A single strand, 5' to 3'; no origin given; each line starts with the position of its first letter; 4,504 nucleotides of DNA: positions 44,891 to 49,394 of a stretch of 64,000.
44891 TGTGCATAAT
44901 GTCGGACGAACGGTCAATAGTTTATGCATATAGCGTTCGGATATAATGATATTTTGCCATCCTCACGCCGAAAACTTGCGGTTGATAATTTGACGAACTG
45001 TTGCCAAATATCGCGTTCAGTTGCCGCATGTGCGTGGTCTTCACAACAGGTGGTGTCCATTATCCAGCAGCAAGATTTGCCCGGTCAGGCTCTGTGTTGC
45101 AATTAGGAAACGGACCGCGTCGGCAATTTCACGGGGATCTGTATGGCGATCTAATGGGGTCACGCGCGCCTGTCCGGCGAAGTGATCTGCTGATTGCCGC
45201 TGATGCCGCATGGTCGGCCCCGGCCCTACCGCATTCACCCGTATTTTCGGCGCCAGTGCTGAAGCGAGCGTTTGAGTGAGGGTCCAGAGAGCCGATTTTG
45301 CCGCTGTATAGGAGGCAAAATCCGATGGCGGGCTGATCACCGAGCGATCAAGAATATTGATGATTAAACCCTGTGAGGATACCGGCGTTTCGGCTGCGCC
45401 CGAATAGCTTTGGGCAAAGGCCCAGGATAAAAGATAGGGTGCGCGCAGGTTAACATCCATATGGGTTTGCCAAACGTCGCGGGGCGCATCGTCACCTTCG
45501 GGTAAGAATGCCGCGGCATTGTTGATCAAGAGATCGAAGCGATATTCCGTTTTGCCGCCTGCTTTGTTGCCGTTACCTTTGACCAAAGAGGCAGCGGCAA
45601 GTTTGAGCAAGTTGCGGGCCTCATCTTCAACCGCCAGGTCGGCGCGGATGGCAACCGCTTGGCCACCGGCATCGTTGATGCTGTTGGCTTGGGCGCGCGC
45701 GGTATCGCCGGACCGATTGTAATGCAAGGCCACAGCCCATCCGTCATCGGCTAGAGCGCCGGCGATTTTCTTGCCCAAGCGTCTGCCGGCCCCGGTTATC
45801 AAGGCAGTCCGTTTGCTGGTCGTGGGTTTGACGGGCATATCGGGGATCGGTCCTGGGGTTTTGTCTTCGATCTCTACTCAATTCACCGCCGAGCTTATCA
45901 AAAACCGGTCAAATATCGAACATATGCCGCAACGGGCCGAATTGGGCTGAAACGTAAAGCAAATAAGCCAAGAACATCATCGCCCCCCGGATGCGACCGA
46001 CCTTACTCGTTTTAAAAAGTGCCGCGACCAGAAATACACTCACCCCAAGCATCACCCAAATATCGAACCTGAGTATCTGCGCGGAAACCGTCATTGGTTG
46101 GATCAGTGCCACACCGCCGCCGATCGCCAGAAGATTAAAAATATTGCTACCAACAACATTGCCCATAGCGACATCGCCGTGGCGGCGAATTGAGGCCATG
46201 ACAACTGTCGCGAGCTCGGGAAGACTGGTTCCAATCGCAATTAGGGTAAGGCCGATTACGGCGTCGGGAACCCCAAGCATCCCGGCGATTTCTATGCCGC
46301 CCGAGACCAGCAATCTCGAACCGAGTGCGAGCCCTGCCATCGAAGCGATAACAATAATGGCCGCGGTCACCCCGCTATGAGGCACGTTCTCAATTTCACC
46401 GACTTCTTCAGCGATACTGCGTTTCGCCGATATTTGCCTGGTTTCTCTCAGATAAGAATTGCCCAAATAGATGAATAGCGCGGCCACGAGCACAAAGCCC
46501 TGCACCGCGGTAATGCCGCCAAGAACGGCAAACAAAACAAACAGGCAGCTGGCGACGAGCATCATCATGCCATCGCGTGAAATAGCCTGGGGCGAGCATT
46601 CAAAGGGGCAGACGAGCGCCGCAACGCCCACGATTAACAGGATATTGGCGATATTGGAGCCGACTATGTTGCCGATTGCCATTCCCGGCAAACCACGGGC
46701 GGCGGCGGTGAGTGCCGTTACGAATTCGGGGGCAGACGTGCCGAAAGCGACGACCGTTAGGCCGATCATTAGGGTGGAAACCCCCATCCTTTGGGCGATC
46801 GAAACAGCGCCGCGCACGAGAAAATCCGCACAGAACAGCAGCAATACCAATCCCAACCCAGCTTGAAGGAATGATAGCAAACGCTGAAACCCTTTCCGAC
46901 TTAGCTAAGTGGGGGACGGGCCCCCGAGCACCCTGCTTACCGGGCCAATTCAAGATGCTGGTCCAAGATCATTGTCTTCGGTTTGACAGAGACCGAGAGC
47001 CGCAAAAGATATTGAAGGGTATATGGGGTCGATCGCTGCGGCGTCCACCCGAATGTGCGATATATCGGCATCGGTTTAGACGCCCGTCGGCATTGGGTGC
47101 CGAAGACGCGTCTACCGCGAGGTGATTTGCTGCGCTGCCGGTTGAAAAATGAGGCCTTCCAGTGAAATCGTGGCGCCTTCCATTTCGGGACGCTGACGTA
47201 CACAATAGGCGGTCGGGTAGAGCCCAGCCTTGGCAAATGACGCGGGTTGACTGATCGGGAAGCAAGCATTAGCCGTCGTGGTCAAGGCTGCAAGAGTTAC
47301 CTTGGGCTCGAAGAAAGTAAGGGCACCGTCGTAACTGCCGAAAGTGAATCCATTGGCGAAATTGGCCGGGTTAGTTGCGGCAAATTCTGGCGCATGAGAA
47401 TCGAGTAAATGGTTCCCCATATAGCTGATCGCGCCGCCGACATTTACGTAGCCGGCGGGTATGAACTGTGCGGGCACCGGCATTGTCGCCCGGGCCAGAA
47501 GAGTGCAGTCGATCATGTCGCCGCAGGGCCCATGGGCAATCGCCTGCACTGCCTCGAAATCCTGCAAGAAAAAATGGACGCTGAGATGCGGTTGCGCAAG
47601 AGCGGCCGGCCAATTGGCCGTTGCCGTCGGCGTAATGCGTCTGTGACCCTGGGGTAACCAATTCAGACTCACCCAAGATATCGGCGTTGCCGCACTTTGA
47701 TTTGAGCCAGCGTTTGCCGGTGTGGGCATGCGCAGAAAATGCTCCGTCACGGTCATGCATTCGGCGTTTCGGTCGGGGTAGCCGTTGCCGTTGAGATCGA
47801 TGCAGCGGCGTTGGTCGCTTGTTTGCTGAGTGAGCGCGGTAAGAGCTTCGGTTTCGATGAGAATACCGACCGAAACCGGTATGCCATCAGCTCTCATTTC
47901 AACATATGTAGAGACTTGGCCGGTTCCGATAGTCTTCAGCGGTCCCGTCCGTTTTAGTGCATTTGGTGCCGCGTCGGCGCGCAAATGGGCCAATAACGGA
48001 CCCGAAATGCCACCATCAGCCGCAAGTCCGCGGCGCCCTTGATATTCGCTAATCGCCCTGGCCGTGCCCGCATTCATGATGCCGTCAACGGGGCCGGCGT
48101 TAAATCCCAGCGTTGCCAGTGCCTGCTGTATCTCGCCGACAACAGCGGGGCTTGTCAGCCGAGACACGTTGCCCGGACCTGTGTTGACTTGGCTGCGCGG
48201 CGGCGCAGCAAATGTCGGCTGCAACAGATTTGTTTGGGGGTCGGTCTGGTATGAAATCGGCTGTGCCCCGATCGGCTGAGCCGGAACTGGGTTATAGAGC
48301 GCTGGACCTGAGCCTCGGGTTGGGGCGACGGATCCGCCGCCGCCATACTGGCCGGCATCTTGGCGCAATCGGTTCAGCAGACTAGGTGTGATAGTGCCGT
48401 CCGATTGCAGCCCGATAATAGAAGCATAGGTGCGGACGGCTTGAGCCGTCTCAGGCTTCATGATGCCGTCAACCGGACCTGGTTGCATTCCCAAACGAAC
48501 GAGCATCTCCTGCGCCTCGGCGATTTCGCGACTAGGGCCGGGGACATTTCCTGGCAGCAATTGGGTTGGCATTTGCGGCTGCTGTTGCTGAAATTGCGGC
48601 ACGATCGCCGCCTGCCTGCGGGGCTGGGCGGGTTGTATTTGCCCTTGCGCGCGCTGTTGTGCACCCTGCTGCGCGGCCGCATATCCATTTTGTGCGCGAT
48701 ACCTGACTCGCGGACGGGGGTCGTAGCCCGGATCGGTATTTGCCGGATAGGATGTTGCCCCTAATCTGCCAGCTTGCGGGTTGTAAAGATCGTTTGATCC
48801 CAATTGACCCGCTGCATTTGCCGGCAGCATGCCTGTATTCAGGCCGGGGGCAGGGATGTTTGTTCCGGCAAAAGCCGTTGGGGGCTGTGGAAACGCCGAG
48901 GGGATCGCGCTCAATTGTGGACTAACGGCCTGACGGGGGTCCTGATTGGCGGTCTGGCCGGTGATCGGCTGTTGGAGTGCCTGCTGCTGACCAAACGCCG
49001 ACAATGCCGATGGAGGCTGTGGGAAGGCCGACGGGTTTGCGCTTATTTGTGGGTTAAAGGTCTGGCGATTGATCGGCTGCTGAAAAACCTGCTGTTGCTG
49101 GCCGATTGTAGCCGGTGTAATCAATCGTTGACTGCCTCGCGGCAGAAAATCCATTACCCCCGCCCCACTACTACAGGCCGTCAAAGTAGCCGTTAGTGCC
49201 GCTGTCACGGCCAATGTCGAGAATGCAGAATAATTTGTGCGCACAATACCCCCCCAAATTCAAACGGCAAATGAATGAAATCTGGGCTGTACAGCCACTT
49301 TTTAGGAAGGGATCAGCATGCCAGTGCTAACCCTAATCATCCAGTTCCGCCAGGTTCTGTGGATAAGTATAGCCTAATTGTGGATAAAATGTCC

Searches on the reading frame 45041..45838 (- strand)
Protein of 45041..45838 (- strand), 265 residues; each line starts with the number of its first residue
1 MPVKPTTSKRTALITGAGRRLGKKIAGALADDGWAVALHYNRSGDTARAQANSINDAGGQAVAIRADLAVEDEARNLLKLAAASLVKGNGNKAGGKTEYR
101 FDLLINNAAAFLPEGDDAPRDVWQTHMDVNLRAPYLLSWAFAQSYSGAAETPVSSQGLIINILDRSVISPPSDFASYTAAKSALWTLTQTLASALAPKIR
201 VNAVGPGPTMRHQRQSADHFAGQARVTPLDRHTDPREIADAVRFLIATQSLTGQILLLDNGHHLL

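Call 8: search_protein_families(library=pfam, proteins=[window:45041-45838:-], max_evalue=0.001)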
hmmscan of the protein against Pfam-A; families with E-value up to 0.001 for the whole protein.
window:45041-45838:- (265 aa): 4 families
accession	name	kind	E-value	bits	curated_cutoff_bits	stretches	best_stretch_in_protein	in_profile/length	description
PF00106.31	adh_short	-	8.1e-28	97.7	26.6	1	11-210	2-183/195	short chain dehydrogenase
PF13561.12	adh_short_C2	-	2.1e-27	96.6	27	1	17-263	2-236/236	Enoyl-(Acyl carrier protein) reductase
PF21777.3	SDR-like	-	0.00043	21.4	24.7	0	186-227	53-92/98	Short chain dehydrogenase-like protein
PF08659.16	KR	-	0.00094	19.6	22.6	0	11-84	2-78/180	KR domain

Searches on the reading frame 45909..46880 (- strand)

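Call 8: search_protein_families(library=pfam, proteins=[window:45909-46880:-], max_evalue=0.001)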
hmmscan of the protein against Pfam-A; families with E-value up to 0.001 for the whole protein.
window:45909-46880:- (323 aa): 1 family
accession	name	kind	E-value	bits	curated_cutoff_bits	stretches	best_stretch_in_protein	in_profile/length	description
PF01699.29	Na_Ca_ex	-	2.7e-59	199.9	24.9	2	4-142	3-149/151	Sodium/calcium exchanger protein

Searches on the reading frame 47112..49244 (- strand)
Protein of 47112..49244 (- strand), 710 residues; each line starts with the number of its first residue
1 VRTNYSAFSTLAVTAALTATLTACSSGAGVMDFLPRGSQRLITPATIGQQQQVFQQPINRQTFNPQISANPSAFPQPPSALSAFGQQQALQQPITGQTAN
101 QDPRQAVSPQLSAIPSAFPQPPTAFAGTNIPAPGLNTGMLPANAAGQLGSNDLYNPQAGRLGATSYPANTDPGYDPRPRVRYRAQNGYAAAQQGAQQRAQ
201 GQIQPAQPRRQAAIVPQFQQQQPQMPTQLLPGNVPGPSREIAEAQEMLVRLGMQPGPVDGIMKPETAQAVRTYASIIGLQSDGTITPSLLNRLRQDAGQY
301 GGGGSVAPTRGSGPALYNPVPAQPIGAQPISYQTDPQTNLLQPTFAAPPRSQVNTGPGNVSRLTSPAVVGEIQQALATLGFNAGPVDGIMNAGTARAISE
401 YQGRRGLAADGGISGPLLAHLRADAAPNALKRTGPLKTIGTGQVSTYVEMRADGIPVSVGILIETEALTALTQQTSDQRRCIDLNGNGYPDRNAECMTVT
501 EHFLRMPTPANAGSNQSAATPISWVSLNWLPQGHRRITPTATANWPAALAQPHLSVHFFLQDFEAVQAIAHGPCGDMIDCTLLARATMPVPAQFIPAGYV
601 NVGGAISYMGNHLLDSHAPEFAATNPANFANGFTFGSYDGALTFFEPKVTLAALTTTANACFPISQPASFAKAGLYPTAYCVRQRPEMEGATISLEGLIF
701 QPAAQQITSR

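Call 4: search_protein_families(library=pfam, proteins=[window:47112-49244:-], max_evalue=0.1)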
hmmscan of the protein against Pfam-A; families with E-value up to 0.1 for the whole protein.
window:47112-49244:- (710 aa): 4 families
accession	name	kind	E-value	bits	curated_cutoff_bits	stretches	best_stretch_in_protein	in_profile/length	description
PF01471.23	PG_binding_1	-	1.2e-20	73.8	23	2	369-411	5-47/57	Putative peptidoglycan binding domain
PF08823.16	PG_binding_2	-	2.1e-05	25.1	21.1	1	368-403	17-52/74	Putative peptidoglycan binding domain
PF18197.6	TTHB210-like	-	0.0012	19.9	26.6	0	638-663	2-35/50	Hypothetical protein TTHB210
PF03020.21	LEM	-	0.046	13.8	24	0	245-258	11-24/40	LEM domain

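Call 12: find_related_loci(query=window:47112-49244:-, collection=genome_contigs, flank=10000)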
Query window:47112-49244:- (710 aa) in genome_contigs; peptide patterns used: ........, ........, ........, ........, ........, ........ (x = any residue, [..] = any of these).
224 stretches matched a pattern, but none encodes a relative of the query by tblastn (E <= 1e-3).

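Call 55: search_protein_families(library=ncbifam, proteins=[window:47112-49244:-], max_evalue=0.01)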
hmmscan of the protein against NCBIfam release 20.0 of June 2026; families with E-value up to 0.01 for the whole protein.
window:47112-49244:- (710 aa): 6 families
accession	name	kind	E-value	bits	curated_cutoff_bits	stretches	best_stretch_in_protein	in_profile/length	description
TIGR03979.1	His_Ser_Rich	equivalog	9e-18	64.9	121.65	2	302-419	77-184/190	His-Xaa-Ser repeat protein HxsA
TIGR02869.1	spore_SleB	equivalog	4.5e-13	49.5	236.5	2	369-422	16-69/201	spore cortex-lytic enzyme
NF004786.0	PRK06132.1-3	equivalog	6.2e-12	45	329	2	201-299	181-284/418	hypothetical protein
NF052377.1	lmo1851_S41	exception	5.3e-09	35.3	725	2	366-417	390-441/468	lmo1851 family serine protease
NF052335.1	PdgHdaseHSB129560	equivalog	0.00063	19.2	500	0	371-415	211-254/330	peptidoglycan hydrolase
NF052336.1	PdgHdaseHSB100310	equivalog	0.0016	17.9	500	0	369-416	194-240/316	peptidoglycan hydrolase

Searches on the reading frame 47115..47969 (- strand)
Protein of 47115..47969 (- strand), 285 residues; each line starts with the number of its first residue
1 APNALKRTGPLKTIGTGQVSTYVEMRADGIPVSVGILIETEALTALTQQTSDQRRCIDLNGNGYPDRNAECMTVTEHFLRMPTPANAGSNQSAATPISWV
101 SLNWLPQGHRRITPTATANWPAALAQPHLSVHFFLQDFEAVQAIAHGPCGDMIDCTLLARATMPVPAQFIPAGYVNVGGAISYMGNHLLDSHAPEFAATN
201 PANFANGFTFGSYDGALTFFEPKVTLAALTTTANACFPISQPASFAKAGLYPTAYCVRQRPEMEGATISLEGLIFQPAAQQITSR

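Call 48: find_homologous_proteins(query=A3, max_evalue=0.00001)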
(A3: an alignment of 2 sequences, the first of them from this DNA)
Query A3 (2 sequences) (285 aa, profile of the alignment): 11 proteins with E <= 0.00001 among 8000 candidates.
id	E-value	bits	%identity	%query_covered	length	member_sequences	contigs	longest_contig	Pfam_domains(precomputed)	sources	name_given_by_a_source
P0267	1.1e-68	250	38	97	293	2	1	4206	PF18197.7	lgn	-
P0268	1.3e-47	180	36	93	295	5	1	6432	-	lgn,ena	-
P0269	2.0e-46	177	36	94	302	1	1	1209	-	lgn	-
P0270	1.1e-26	112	32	91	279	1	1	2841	PF18197.7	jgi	jgi:hypothetical protein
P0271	5.6e-25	106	29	93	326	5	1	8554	PF18197.7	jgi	jgi:hypothetical protein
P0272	1.4e-24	105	32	94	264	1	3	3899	PF18197.7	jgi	-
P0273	1.8e-23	101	30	95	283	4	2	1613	PF18197.7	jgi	jgi:hypothetical protein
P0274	2.2e-23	101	29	97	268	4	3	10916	PF18197.7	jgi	jgi:hypothetical protein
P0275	1.3e-22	98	28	93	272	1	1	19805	PF18197.7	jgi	jgi:hypothetical protein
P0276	1.1e-19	89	30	92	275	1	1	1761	PF18197.7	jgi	jgi:hypothetical protein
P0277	5.9e-11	60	26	82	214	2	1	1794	PF18197.7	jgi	jgi:hypothetical protein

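Call 65: search_solved_structures(query=A3, max_evalue=1)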
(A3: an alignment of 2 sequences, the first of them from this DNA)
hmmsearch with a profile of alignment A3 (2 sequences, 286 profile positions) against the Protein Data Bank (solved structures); distinct sequences matched with E-value up to 1: 0.

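Call 75: predict_structure(alignment_id=A4)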
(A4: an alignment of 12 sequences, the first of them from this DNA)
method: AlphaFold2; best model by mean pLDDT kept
length: 285 residues; sequences in the alignment: 12
mean_pLDDT: 82.3   pTM: 0.85
mean pLDDT of the five models: 82.3, 82.0, 80.9, 80.7, 79.8
residues with pLDDT >= 90: 136; 70-90: 80; 50-70: 59; < 50: 10
segments of 3 or more residues with pLDDT < 50: 114-117
pLDDT, mean of each block of 10 residues (from residue 1): 77 94 92 96 87 61 65 81 70 83 87 51 82 92 63 70 92 86 85 73 84 94 92 89 94 96 93 93 53
secondary structure, 60 per line:
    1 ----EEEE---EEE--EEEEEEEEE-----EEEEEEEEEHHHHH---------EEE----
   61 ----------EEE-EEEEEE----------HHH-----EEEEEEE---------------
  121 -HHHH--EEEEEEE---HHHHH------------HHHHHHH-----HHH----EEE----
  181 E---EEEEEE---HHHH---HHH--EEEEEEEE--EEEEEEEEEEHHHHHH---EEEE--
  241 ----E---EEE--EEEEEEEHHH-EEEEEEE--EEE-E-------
elements in order: E5-8 E12-14 E17-25 E31-39 H40-44 E54-56 E71-73 E75-80 E99-105 H122-125 E128-134 H138-142 H155-161 E174-176 E185-190 H194-197 E206-213 E216-225 H226-231 E235-238 E249-251 E254-260 E265-271 E274-276

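Call 78: fold_search(model_id=the predicted structure, library=pdb)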
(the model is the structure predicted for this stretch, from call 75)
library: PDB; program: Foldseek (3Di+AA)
matches with E <= 10: 622; with E <= 0.001: 0
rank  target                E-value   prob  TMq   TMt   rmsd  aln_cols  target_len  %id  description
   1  2ddc_A                9.8e-02  0.09  0.18  0.21  18.9       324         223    7  Unique behavior of a histidine responsible for an engineered green-to-red photoconversion process (released 2006-03-07)
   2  9ffi                  1.0e-01  0.10  0.17  0.21  19.4       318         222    6  mScarlet (SG C5) - Directionality of Optical Properties of Fluorescent Proteins (released 2025-06-04)
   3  1vkd_A                1.0e-01  0.06  0.12  0.11  18.7       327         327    8  Crystal structure of a predicted glycosidase (tm1225) from thermotoga maritima msb8 at 2.10 A resolution (released 2004-05-25)
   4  7rrj_A                1.1e-01  0.08  0.16  0.20  18.4       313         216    8  Crystal structure of fast switching M159Q mutant of fluorescent protein Dronpa (Dronpa2) (released 2021-10-13)
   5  7rrk_G                1.1e-01  0.07  0.15  0.18  20.6       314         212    6  Crystal structure of fast switching M159E mutant of fluorescent protein Dronpa (Dronpa2) (released 2021-10-13)
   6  3ls3_C                1.1e-01  0.06  0.16  0.20  19.3       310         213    8  Padron0.9-ON (fluorescent state) (released 2010-03-16)
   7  3m4w_C                1.2e-01  0.08  0.13  0.13  19.5       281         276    7  Structural basis for the negative regulation of bacterial stress response by RseB (released 2010-05-05)
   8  7q6b                  1.2e-01  0.08  0.16  0.19  19.8       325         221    6  mRubyFT/S148I, a mutant of blue-to-red fluorescent timer in its blue state (released 2023-04-12)
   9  2iov_D                1.2e-01  0.08  0.17  0.20  19.3       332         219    5  Bright-state structure of the reversibly switchable fluorescent protein Dronpa (released 2006-12-05)
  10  9ga0_G                1.2e-01  0.08  0.17  0.19  19.4       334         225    5  XPA crystal grown in HEK293 cell (released 2025-08-27)
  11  6nqr_C                1.2e-01  0.06  0.16  0.19  18.8       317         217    9  Crystal structure of fast switching M159T mutant of fluorescent protein Dronpa (Dronpa2)- Y63(3-NO2Y) (released 2019-06-12)
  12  6nqn_C                1.2e-01  0.06  0.16  0.19  18.0       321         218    8  Crystal structure of fast switching M159T mutant of fluorescent protein Dronpa (Dronpa2), Y63(3-BrY) (released 2019-06-12)
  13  7oin                  1.3e-01  0.09  0.18  0.21  19.5       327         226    6  Crystal structure of LSSmScarlet - a genetically encoded red fluorescent protein with a large Stokes shift (released 2022-02-16)
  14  6nqj_A                1.4e-01  0.08  0.19  0.22  17.9       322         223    7  Crystal structure of fast switching M159T mutant of fluorescent protein Dronpa (Dronpa2) (released 2019-06-12)
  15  3vic_B                1.6e-01  0.07  0.15  0.19  19.4       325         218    9  Green-fluorescent variant of the non-fluorescent chromoprotein Rtms5 (released 2012-06-06)
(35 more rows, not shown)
